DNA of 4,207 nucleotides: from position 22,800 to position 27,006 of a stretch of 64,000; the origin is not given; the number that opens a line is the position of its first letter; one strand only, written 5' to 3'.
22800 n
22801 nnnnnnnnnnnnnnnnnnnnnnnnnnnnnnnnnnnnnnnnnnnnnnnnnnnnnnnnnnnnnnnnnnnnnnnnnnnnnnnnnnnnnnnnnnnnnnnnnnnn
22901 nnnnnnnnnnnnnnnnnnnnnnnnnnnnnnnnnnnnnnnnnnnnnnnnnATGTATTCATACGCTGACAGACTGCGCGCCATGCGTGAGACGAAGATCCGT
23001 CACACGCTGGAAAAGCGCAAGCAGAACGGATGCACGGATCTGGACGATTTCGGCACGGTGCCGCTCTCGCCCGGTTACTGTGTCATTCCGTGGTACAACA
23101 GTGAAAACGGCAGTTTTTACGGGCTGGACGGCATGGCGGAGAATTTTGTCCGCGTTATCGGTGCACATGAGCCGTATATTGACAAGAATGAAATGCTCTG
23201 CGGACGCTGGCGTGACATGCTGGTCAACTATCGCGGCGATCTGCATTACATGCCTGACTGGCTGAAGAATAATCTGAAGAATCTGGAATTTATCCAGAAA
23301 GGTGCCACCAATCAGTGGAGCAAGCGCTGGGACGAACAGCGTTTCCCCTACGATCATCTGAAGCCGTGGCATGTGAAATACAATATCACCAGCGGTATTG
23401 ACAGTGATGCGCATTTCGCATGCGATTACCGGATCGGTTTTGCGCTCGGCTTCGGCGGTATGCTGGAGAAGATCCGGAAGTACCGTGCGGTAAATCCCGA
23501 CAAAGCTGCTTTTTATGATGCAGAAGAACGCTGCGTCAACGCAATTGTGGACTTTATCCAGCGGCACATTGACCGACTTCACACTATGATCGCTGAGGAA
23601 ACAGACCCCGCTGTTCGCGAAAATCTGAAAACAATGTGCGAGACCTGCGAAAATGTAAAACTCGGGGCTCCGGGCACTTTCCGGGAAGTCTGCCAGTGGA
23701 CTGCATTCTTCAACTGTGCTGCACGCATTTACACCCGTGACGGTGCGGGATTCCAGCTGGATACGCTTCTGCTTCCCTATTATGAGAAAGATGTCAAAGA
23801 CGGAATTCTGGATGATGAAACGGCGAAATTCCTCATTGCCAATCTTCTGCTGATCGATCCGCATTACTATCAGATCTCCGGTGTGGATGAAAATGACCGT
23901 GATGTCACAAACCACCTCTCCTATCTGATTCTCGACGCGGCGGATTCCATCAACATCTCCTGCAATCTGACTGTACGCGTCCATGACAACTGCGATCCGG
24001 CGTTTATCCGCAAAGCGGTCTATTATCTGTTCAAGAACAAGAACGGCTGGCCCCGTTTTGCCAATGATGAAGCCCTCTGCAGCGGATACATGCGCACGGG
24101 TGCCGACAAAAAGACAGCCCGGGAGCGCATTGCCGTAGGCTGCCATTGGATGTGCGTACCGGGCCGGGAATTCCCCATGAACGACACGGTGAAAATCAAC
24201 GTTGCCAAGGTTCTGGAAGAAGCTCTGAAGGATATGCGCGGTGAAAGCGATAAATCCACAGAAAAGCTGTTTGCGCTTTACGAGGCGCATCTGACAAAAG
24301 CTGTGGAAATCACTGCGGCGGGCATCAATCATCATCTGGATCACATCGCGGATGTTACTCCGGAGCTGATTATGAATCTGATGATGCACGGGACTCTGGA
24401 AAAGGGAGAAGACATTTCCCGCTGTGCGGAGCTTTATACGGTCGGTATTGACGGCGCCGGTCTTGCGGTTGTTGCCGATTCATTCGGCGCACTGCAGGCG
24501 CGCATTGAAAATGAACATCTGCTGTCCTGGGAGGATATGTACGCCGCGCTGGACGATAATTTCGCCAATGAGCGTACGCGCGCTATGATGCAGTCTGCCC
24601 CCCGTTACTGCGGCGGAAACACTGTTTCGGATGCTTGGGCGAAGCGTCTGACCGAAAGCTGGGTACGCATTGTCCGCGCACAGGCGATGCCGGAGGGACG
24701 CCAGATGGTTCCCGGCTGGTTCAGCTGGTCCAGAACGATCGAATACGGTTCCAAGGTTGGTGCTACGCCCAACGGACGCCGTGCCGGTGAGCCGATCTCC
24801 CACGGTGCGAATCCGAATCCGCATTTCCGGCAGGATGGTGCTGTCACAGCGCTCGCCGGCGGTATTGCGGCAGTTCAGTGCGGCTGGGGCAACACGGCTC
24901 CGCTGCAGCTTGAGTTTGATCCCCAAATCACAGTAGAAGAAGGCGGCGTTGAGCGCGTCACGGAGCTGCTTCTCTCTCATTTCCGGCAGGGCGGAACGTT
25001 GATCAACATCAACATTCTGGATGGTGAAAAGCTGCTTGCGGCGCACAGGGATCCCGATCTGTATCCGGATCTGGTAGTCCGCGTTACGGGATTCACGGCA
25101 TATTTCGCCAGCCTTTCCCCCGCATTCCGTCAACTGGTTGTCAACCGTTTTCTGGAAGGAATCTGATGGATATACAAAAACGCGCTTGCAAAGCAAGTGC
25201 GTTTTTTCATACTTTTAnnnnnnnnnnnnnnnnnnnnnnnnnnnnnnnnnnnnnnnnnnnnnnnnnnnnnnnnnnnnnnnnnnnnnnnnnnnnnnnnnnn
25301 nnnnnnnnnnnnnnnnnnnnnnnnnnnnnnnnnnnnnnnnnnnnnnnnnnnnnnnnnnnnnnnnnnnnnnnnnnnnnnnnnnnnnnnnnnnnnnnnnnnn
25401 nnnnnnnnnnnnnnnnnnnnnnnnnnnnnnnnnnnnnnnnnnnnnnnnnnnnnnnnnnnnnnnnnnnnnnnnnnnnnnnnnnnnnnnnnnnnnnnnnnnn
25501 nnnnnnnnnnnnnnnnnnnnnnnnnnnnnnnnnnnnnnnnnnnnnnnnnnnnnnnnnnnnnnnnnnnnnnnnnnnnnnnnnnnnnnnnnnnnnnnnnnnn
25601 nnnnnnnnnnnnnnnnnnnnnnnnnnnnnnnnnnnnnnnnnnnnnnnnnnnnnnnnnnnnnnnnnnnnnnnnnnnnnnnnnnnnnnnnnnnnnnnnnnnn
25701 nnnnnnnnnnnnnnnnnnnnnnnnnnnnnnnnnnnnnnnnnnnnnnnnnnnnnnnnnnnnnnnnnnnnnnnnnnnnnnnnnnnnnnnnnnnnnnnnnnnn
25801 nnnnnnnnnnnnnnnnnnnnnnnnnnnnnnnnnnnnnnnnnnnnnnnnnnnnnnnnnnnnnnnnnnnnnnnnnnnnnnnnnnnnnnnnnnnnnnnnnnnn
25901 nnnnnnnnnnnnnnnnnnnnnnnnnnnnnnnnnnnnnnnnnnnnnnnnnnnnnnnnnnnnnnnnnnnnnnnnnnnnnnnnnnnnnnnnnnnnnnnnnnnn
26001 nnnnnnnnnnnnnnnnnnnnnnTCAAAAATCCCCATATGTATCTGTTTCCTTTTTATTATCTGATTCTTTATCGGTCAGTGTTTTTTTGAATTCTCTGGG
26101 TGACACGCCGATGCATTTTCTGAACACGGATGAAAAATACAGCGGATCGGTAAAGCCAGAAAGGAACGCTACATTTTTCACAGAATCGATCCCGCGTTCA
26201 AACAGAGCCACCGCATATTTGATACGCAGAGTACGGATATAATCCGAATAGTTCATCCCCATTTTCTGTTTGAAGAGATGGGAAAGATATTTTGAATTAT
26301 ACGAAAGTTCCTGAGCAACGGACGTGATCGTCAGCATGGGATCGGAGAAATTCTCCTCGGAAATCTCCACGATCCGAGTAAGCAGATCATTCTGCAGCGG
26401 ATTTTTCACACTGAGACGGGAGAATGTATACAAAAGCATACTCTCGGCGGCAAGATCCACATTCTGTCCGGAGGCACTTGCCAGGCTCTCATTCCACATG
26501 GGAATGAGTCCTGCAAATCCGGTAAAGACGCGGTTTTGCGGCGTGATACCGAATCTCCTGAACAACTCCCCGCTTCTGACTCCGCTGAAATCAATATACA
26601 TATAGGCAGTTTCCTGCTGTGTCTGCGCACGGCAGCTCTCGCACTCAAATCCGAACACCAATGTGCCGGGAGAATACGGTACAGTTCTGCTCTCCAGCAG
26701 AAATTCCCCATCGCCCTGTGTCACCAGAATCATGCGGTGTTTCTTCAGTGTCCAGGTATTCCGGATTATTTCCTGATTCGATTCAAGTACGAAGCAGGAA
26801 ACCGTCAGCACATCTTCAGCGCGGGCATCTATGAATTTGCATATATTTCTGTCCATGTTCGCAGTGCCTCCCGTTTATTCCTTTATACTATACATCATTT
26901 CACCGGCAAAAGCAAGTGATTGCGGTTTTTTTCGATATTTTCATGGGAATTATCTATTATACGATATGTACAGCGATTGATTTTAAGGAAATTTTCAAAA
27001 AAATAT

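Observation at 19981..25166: Four-gene operon: two Gfo/Idh/MocA dehydrogenases + activase + short glycyl radical enzyme, in a glycoside-catabolic neighbourhood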

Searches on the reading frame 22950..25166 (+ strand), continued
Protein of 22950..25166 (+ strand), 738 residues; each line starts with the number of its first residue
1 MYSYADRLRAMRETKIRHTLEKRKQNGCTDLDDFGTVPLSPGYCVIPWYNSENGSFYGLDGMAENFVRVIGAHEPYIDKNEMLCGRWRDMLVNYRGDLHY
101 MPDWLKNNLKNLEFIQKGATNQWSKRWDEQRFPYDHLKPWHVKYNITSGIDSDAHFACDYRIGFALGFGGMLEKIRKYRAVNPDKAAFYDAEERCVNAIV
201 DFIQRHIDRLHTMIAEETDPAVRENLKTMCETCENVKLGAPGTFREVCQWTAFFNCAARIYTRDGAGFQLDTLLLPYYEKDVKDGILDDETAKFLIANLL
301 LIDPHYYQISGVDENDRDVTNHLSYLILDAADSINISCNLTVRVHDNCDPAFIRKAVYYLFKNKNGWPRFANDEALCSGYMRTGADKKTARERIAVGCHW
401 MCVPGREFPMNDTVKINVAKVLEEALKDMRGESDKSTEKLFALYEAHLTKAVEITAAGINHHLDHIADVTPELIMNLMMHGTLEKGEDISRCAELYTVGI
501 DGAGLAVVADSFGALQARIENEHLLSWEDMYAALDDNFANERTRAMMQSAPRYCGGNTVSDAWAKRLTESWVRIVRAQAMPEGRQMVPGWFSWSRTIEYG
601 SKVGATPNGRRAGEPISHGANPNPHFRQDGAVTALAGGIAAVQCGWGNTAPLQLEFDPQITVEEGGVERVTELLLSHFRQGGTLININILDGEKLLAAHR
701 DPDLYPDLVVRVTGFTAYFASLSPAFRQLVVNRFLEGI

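Call 86: find_related_loci(query=A5, collection=metagenome_contigs, flank=7000)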
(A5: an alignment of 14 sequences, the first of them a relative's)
Query A5 (742 aa) in metagenome_contigs; peptide patterns used: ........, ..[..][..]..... (x = any residue, [..] = any of these).
600 stretches matched a pattern (row limit reached: there are more); 443 encode a relative of the query (tblastn E <= 1e-3); the best 80 are kept; 80 distinct loci.
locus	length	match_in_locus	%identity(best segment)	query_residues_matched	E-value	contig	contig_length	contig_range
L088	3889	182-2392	76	5-740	0e+0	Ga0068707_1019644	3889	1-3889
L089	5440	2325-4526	75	10-742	0e+0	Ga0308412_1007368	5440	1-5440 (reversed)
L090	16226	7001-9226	71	1-741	0e+0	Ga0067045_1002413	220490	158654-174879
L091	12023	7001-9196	71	10-741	0e+0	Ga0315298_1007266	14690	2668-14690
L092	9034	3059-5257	70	10-741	0e+0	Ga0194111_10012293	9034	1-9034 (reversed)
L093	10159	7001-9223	70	1-740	0e+0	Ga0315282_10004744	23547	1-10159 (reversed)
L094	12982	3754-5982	69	1-741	0e+0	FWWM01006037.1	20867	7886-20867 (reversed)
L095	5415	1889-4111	69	2-741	0e+0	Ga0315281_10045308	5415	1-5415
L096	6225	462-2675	71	5-741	0e+0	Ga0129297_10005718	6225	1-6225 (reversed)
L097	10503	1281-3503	69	2-741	0e+0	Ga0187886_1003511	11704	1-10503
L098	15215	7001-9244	70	1-742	0e+0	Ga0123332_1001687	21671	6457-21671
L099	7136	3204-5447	70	1-742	0e+0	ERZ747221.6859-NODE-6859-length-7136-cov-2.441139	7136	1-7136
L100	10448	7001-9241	69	1-742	0e+0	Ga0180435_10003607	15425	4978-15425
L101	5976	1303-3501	69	10-741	0e+0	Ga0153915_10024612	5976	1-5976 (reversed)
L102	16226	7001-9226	69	1-741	0e+0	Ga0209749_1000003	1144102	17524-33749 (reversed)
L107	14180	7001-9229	67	1-741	0e+0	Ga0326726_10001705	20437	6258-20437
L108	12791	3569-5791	68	2-741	0e+0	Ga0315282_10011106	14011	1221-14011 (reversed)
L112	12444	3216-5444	66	1-741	0e+0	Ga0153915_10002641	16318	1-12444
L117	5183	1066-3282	69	4-741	0e+0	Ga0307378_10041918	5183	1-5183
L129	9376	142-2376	64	2-741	0e+0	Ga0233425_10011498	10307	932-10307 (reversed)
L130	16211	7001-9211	65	7-741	0e+0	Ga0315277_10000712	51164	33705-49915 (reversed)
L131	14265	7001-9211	65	7-741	0e+0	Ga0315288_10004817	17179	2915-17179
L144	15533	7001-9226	64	1-740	0e+0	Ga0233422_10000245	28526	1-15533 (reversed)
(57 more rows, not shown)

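Call 88: search_protein_families(library=pfam, proteins=[L112:5473-6567:+, L130:11783-12649:+, L129:5867-6676:+, L107:10374-11654:+, L108:1324-2442:+, L117:3312-4406:+, L099:1891-3189:+, L144:13467-15356:+, L144:1897-3477:+, L131:4651-5742:+], max_evalue=0.00001)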
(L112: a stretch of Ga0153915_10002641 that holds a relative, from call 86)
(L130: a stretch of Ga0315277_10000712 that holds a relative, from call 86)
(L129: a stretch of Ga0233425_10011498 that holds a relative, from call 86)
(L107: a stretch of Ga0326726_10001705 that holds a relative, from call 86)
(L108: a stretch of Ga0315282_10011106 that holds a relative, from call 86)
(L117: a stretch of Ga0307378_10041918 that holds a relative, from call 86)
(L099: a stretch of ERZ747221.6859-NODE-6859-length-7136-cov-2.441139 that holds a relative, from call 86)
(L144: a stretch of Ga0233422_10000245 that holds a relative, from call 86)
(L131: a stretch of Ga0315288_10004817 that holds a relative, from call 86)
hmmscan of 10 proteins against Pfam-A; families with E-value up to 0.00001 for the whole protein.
L112:5473-6567:+ (365 aa): 1 family
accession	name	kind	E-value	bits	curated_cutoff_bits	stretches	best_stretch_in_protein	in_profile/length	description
PF01208.23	URO-D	-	1.8e-12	47.4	23.9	1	186-361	174-345/346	Uroporphyrinogen decarboxylase (URO-D)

L130:11783-12649:+ (289 aa): 1 family
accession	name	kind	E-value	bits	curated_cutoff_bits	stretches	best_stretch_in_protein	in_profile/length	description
PF00528.27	BPD_transp_1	-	1.6e-13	51.2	26.4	1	81-280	4-175/184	Binding-protein-dependent transport system inner membrane component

L129:5867-6676:+ (270 aa): 1 family
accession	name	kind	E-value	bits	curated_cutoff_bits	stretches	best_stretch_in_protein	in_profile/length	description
PF00528.27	BPD_transp_1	-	6.2e-17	62.3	26.4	1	80-254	2-172/184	Binding-protein-dependent transport system inner membrane component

L107:10374-11654:+ (427 aa): 2 families
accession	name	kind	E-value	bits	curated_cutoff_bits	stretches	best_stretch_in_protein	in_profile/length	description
PF01547.30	SBP_bac_1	-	2e-38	133.6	26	1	39-338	7-306/307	Bacterial extracellular solute-binding protein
PF13416.11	SBP_bac_8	-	1.6e-25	90.9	27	1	44-363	1-273/279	Bacterial extracellular solute-binding protein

L108:1324-2442:+ (373 aa): 3 families
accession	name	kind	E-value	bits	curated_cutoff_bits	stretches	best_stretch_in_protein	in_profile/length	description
PF01408.29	GFO_IDH_MocA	-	3.5e-20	73.3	24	1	6-137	2-119/120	Oxidoreductase family, NAD-binding Rossmann fold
PF22725.1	GFO_IDH_MocA_C3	-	1.5e-16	61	27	1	147-287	2-123/124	GFO/IDH/MocA C-terminal domain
PF02894.22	GFO_IDH_MocA_C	-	8.6e-07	29.4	22.9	0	150-300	1-141/218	Oxidoreductase family, C-terminal alpha/beta domain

L117:3312-4406:+ (365 aa): 4 families
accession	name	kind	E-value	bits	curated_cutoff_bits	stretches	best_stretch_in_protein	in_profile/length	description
PF01408.29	GFO_IDH_MocA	-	4.7e-31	108.4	24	1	6-125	1-119/120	Oxidoreductase family, NAD-binding Rossmann fold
PF22725.1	GFO_IDH_MocA_C3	-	5.3e-23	81.8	27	1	135-285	2-123/124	GFO/IDH/MocA C-terminal domain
PF02894.22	GFO_IDH_MocA_C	-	4.8e-18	66.2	22.9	1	143-363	6-217/218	Oxidoreductase family, C-terminal alpha/beta domain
PF03447.22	NAD_binding_3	-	3.9e-08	34.4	24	1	14-124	3-115/116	Homoserine dehydrogenase, NAD binding domain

L099:1891-3189:+ (433 aa): 2 families
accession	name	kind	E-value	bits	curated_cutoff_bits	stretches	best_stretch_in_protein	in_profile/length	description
PF13378.12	MR_MLE_C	-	2.1e-57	194.8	29.4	1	187-413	2-218/219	Enolase C-terminal domain-like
PF02746.21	MR_MLE_N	-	8e-13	49.1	22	1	65-162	20-117/117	Mandelate racemase / muconate lactonizing enzyme, N-terminal domain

L144:13467-15356:+ (630 aa): 2 families
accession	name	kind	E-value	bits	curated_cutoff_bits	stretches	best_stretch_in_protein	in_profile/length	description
PF00294.29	PfkB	-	6.6e-29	101.6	25.8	1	46-313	26-292/302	pfkB family carbohydrate kinase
PF00702.32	Hydrolase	-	1.3e-07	32.7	26.4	1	369-575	3-185/191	haloacid dehalogenase-like hydrolase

L144:1897-3477:+ (527 aa): 2 families
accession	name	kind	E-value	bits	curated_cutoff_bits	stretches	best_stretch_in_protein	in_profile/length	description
PF08238.18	Sel1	-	1.6e-36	123.9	30.7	2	111-145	1-35/36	Sel1 repeat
PF23310.1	TPR_27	-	3e-08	33.7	27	0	107-158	24-72/110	Plant tetratrico peptide repeats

L131:4651-5742:+ (364 aa): 1 family
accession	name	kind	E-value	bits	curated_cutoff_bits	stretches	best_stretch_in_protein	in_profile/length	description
PF01103.29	Omp85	-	1.8e-10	41.3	24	1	95-349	30-304/325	Omp85 superfamily domain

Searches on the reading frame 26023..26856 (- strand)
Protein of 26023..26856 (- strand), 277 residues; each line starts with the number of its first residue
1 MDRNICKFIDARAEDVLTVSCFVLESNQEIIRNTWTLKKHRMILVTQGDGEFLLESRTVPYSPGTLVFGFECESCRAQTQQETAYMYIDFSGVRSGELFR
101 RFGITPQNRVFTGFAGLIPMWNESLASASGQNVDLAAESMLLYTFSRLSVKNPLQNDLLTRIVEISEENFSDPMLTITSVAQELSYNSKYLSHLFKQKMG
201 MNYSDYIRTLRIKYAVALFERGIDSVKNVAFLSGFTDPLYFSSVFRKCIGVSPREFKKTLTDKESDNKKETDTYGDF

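Call 3: search_protein_families(library=pfam, proteins=[window:26023-26856:-])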
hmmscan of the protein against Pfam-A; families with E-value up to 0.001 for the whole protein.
window:26023-26856:- (277 aa): 2 families
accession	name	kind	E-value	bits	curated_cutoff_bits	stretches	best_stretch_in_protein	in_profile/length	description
PF12833.13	HTH_18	-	1.1e-18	67.7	33.6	1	181-258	2-79/80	Helix-turn-helix domain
PF00165.29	HTH_AraC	-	6.5e-17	61.7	26.6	2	167-208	2-42/42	Bacterial regulatory helix-turn-helix proteins, AraC family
